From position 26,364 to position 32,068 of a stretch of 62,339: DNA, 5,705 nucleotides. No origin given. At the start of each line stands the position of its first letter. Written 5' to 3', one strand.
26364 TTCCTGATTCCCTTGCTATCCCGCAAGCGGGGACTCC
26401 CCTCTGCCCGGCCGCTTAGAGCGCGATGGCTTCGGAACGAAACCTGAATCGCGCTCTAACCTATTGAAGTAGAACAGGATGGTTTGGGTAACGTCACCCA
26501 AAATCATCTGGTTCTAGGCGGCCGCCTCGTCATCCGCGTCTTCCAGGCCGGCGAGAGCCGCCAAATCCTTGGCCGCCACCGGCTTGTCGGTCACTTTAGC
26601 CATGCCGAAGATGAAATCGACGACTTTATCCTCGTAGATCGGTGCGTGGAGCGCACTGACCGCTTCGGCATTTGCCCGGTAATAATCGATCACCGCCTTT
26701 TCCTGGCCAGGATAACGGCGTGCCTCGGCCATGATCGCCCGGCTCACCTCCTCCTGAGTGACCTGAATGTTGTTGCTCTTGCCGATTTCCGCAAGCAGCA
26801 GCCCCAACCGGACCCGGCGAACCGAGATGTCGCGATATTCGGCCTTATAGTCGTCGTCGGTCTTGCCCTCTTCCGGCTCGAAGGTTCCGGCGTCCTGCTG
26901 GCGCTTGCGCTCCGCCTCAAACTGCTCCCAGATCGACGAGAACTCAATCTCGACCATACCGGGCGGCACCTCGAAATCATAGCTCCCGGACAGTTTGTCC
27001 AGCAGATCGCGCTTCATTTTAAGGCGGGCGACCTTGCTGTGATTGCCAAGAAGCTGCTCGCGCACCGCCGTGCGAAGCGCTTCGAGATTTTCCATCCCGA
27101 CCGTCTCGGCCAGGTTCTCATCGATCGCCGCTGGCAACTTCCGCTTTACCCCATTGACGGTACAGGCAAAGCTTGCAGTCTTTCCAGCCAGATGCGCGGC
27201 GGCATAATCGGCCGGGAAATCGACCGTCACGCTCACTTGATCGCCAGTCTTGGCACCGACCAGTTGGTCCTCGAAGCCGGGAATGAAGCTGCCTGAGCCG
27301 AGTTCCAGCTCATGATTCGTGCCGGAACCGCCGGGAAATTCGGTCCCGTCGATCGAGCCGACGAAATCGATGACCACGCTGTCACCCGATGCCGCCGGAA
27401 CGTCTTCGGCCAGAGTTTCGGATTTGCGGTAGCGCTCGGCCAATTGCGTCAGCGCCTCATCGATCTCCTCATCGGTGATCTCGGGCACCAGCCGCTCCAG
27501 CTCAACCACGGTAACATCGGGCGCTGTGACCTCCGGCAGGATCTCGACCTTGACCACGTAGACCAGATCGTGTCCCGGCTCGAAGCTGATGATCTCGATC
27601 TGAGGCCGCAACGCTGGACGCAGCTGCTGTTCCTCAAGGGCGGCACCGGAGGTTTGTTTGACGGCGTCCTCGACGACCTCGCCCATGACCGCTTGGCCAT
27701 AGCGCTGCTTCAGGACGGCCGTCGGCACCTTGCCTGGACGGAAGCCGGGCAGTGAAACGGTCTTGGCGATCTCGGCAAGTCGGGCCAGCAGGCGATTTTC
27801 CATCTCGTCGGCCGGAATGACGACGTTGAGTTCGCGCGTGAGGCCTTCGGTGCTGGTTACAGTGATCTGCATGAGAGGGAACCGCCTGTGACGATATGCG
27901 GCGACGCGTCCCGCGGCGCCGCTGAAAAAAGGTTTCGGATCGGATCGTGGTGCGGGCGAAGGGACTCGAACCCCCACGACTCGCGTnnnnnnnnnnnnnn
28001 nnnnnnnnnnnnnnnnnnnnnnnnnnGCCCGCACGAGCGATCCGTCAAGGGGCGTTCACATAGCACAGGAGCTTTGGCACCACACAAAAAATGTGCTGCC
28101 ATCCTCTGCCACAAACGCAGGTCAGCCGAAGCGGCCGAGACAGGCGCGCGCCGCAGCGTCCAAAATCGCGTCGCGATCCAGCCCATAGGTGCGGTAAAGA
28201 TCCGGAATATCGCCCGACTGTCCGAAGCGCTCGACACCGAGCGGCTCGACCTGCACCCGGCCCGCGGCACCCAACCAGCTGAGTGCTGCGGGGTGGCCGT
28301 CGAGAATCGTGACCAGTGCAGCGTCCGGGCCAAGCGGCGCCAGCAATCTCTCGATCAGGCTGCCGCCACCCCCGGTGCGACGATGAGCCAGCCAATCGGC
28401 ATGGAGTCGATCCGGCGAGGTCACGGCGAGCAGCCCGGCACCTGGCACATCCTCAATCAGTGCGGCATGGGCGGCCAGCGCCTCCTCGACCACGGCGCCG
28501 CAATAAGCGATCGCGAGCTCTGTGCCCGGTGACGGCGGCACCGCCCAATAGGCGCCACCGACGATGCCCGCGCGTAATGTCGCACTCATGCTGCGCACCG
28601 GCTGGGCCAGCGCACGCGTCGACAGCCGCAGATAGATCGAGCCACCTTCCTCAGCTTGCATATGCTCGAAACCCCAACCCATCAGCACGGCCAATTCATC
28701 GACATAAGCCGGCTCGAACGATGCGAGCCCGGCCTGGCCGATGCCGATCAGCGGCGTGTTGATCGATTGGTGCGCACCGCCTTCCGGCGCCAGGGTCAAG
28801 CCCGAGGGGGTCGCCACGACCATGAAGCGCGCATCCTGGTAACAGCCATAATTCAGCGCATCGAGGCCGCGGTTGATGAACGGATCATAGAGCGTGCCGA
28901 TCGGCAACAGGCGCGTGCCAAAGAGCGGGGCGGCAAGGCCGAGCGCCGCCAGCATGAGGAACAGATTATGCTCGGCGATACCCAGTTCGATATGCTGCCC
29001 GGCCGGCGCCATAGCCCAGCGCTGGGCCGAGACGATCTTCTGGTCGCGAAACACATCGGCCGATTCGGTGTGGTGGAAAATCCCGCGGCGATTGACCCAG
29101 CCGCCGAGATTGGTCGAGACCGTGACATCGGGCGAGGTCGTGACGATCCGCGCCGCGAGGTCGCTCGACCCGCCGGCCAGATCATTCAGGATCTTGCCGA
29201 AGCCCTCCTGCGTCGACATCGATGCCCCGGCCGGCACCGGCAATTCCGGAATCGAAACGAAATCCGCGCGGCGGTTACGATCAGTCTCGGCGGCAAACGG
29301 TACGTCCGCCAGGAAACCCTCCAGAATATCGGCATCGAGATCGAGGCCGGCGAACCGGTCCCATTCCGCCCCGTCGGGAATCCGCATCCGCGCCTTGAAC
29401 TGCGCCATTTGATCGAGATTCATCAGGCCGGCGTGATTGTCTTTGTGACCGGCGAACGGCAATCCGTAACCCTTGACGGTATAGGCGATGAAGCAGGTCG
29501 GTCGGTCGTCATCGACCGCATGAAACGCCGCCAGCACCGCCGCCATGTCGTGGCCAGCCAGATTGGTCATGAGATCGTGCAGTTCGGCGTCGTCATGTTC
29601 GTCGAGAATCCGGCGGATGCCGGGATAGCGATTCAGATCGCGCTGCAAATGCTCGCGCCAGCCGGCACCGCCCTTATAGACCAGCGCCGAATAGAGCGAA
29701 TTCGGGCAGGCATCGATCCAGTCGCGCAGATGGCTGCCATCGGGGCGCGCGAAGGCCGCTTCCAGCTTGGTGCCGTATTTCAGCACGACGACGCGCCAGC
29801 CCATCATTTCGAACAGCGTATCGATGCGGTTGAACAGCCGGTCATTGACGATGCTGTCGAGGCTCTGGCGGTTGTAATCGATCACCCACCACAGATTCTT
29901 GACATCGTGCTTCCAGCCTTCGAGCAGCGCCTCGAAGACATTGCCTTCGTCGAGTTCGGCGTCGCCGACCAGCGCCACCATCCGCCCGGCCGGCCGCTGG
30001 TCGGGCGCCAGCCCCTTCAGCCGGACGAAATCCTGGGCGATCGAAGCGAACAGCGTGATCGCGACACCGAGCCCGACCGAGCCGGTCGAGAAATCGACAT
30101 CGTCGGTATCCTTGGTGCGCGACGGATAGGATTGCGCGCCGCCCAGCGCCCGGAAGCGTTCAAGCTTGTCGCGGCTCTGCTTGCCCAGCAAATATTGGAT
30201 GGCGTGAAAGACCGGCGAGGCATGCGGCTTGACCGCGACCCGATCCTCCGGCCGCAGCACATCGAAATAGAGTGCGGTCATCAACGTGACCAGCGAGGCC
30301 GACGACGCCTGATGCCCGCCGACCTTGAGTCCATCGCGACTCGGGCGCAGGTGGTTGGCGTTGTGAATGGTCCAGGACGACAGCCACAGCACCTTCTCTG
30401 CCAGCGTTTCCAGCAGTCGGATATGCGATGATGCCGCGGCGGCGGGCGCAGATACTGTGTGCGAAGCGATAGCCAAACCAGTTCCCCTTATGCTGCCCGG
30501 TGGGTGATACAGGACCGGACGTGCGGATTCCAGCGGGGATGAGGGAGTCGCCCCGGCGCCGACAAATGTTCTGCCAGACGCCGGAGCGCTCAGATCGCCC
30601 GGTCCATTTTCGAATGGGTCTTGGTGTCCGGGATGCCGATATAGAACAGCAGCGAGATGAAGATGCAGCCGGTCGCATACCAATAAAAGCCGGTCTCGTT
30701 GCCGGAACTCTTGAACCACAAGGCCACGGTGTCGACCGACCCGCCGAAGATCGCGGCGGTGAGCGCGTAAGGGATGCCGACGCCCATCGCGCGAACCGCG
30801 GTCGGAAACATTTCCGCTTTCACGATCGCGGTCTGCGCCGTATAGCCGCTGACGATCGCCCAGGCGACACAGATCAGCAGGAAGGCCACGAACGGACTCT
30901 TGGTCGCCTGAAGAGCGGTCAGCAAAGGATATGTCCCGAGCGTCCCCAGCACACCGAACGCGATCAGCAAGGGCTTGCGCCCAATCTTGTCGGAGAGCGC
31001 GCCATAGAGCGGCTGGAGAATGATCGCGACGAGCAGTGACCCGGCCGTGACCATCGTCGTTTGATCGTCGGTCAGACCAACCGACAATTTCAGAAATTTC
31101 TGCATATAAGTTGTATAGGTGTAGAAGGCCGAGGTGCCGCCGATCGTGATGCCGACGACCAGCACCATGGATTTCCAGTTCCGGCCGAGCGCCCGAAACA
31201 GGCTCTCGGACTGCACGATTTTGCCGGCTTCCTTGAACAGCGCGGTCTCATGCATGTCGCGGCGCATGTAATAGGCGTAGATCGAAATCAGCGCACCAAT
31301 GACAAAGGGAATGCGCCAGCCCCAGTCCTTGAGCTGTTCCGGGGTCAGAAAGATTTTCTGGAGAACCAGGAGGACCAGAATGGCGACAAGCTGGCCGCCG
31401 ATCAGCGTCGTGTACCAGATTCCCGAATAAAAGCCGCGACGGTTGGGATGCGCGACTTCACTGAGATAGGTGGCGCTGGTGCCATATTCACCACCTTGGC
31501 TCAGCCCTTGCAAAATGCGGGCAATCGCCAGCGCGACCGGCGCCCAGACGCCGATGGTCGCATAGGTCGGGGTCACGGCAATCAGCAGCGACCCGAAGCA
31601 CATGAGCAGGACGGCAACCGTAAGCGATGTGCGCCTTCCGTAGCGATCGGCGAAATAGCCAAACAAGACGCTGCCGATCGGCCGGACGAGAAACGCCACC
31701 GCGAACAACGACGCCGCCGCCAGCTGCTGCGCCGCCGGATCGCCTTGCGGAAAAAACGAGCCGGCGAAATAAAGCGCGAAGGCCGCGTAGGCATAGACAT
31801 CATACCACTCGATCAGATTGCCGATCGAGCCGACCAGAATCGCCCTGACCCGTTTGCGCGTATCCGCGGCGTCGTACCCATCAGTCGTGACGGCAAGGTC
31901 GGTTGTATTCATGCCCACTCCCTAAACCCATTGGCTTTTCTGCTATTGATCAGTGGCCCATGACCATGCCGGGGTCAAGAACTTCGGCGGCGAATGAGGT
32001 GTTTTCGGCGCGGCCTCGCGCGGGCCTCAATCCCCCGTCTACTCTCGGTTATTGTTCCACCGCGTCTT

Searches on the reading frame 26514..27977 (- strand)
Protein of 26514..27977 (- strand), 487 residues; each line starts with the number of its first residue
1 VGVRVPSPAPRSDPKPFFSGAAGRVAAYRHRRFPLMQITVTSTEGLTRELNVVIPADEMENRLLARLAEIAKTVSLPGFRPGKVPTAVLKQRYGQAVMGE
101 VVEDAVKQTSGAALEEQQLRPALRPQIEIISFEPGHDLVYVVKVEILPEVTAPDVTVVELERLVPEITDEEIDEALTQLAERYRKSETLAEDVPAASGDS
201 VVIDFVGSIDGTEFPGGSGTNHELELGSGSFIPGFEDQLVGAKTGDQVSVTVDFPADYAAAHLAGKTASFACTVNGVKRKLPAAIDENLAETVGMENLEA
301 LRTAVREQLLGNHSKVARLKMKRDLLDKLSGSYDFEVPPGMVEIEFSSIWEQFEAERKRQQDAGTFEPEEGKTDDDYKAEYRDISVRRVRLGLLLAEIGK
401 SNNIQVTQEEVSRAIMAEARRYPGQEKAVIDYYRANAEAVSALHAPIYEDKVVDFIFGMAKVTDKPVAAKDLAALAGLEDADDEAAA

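Call 84: search_protein_families(library=pfam, proteins=[window:26514-27977:-], max_evalue=0.00001)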
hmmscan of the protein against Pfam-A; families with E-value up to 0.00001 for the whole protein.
window:26514-27977:- (487 aa): 3 families
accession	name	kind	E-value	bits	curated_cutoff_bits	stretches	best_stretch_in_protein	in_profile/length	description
PF05697.18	Trigger_N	-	2.1e-40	138.8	22.2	1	36-179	1-144/144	Bacterial trigger factor protein (TF)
PF05698.19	Trigger_C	-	4.4e-37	128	22.7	1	298-457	2-161/162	Bacterial trigger factor protein (TF) C-terminus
PF00254.34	FKBP_C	-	1.9e-15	57.4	21.1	1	195-270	5-89/94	FKBP-type peptidyl-prolyl cis-trans isomerase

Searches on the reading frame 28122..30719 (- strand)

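Call 84: search_protein_families(library=pfam, proteins=[window:28122-30719:-], max_evalue=0.00001)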
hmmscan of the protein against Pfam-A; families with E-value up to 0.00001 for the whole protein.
window:28122-30719:- (865 aa): 3 families
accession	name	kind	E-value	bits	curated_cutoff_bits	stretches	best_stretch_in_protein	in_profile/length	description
PF00456.26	Transketolase_N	-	9.4e-13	48.3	22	1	164-320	62-220/334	Transketolase, thiamine diphosphate binding domain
PF17831.6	PDH_E1_M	-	6.3e-07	29.4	23.2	1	498-696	20-217/229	Pyruvate dehydrogenase E1 component middle domain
PF13292.11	DXP_synthase_N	-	9.8e-06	25.5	21.2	0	132-291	35-179/274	1-deoxy-D-xylulose-5-phosphate synthase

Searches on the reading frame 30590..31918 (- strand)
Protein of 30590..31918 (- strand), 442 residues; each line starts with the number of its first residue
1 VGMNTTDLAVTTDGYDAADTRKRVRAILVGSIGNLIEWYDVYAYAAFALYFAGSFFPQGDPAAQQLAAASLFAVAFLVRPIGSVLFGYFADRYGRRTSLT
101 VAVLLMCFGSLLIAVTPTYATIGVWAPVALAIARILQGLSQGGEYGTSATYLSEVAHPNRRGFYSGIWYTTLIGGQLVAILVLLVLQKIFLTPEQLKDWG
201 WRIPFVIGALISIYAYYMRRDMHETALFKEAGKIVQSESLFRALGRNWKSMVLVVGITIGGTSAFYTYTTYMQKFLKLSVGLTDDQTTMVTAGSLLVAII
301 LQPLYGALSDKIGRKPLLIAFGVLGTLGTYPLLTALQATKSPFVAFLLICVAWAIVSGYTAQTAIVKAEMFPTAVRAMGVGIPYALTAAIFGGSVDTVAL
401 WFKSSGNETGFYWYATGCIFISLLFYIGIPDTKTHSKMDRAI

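Call 84: search_protein_families(library=pfam, proteins=[window:30590-31918:-], max_evalue=0.00001)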
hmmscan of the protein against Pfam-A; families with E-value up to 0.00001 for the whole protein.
window:30590-31918:- (442 aa): 4 families
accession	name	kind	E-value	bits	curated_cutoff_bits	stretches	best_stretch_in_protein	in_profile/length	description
PF00083.30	Sugar_tr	-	2.3e-38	132.7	22.3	2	28-217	3-186/452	Sugar (and other) transporter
PF07690.21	MFS_1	-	5.1e-29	101.7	33.4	2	44-279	7-235/347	Major Facilitator Superfamily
PF13347.12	MFS_2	-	2.3e-07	30.2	27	0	168-357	140-330/427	MFS/sugar transport protein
PF12832.13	MFS_1_like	-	6.6e-07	29.1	25.2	0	270-363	20-112/373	MFS_1 like family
